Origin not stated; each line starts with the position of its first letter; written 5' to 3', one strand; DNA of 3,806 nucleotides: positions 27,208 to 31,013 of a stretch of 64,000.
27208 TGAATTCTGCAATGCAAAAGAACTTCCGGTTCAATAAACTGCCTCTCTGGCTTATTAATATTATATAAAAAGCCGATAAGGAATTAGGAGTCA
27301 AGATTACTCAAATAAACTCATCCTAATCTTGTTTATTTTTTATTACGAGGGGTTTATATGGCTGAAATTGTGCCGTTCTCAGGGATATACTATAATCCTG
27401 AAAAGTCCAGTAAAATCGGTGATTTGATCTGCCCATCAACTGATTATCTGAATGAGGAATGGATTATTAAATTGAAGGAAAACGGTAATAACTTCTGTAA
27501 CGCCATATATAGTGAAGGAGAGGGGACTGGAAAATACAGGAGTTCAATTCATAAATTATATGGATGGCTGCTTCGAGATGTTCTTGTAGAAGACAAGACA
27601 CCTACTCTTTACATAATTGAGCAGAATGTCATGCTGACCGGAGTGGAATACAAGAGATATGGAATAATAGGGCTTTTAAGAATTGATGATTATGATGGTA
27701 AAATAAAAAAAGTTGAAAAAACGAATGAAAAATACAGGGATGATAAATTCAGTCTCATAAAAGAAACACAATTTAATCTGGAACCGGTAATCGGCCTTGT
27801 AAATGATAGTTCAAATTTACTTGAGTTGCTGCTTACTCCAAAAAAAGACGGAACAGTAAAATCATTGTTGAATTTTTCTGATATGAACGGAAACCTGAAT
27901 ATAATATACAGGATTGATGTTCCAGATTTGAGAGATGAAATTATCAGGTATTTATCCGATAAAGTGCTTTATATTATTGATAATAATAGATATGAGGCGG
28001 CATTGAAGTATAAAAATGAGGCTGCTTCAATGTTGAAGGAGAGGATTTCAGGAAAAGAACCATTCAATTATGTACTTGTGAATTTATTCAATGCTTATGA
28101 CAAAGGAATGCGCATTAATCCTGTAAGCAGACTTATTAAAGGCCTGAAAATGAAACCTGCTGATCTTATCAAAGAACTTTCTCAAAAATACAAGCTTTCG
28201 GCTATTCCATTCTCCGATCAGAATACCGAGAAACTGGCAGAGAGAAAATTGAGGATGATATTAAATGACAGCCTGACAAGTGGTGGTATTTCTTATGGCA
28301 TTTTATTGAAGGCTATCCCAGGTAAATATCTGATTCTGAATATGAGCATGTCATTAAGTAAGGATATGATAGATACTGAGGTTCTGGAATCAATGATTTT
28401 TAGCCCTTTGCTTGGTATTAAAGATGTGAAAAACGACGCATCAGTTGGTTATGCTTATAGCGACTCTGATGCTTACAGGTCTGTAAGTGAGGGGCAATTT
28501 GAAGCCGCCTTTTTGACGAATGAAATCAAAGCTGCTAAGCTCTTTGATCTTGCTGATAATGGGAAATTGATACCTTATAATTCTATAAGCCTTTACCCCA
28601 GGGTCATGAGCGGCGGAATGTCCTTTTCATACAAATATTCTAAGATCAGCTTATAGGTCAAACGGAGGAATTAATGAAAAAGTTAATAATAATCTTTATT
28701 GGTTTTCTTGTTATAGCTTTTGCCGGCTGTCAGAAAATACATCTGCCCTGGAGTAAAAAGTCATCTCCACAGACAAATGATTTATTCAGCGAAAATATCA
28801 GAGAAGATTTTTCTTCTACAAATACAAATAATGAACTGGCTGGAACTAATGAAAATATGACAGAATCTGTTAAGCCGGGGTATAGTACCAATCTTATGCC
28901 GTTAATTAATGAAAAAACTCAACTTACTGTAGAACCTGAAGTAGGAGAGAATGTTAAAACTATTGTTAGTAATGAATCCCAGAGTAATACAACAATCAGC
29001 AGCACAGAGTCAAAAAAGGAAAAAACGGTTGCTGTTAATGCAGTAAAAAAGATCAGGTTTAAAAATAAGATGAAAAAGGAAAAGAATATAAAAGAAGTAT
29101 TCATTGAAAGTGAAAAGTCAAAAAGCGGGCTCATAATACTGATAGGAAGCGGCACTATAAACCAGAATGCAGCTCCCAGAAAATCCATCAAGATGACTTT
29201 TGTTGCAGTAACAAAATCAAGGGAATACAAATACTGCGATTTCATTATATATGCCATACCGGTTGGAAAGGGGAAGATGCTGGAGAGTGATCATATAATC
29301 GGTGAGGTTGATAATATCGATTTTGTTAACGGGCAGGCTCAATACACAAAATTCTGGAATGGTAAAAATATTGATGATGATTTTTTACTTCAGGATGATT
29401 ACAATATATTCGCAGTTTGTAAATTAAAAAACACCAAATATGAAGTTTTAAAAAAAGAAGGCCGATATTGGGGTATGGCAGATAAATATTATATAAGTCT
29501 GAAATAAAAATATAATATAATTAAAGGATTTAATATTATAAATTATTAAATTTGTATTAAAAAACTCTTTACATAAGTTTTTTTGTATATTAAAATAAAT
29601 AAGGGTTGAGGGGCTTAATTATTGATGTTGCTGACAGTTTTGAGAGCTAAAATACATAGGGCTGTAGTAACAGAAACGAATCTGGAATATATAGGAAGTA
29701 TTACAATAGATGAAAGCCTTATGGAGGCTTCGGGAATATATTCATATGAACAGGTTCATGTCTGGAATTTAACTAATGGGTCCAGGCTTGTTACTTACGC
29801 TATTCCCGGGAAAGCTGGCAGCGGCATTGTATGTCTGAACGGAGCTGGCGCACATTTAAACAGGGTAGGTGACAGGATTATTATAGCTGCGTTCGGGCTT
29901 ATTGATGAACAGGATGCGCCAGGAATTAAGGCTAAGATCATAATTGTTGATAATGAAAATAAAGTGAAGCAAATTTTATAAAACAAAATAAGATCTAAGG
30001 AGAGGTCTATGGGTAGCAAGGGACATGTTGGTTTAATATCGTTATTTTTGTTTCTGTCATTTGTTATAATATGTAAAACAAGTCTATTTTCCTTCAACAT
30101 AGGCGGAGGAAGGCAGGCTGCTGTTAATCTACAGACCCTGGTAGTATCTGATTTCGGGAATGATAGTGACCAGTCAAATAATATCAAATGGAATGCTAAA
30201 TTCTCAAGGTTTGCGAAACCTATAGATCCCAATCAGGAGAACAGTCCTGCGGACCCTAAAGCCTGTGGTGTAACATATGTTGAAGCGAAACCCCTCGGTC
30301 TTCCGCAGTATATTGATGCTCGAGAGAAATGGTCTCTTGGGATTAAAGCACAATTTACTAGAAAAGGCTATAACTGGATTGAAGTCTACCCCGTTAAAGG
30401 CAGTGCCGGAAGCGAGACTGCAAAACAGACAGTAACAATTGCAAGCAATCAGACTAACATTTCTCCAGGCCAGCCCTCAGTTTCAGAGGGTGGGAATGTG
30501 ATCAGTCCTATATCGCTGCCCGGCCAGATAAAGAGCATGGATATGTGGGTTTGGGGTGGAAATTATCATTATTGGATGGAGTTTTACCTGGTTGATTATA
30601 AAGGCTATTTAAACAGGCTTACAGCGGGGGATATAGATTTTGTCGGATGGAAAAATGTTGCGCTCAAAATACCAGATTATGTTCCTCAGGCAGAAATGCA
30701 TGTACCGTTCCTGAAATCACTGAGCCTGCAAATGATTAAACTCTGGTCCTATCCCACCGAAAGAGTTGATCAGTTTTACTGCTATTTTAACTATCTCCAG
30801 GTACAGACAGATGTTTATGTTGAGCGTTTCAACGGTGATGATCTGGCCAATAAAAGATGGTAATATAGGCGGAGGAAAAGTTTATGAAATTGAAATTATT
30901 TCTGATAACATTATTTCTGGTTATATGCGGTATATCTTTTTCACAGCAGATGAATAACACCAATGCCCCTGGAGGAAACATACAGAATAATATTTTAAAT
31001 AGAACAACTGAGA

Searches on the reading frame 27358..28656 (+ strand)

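Call 67: search_protein_families(library=pfam, proteins=[window:27358-28656:+], max_evalue=0.00001)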
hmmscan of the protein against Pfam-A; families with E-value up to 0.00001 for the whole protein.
window:27358-28656:+ (432 aa): 1 family
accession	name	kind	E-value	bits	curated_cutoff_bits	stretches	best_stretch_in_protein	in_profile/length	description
PF06245.16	DUF1015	-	5.9e-47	160.6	25.8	1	4-302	1-297/325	Protein of unknown function (DUF1015)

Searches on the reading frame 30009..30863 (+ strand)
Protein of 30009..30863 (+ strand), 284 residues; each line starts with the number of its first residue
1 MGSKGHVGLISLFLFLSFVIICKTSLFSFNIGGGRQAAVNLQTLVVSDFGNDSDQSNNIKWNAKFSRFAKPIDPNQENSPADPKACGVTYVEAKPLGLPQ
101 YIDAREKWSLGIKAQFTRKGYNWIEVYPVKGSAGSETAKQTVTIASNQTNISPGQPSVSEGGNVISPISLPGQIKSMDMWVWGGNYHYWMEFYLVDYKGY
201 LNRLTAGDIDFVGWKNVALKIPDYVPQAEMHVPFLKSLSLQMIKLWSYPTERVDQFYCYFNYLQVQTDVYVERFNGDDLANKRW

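Call 67: search_protein_families(library=pfam, proteins=[window:30009-30863:+], max_evalue=0.00001)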
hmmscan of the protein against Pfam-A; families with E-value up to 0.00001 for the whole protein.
window:30009-30863:+ (284 aa): 1 family
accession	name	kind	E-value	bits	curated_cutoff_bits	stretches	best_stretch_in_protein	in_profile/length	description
PF04620.18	FlaA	-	6.2e-21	75.6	25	1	108-271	72-226/230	Flagellar filament outer layer protein Flaa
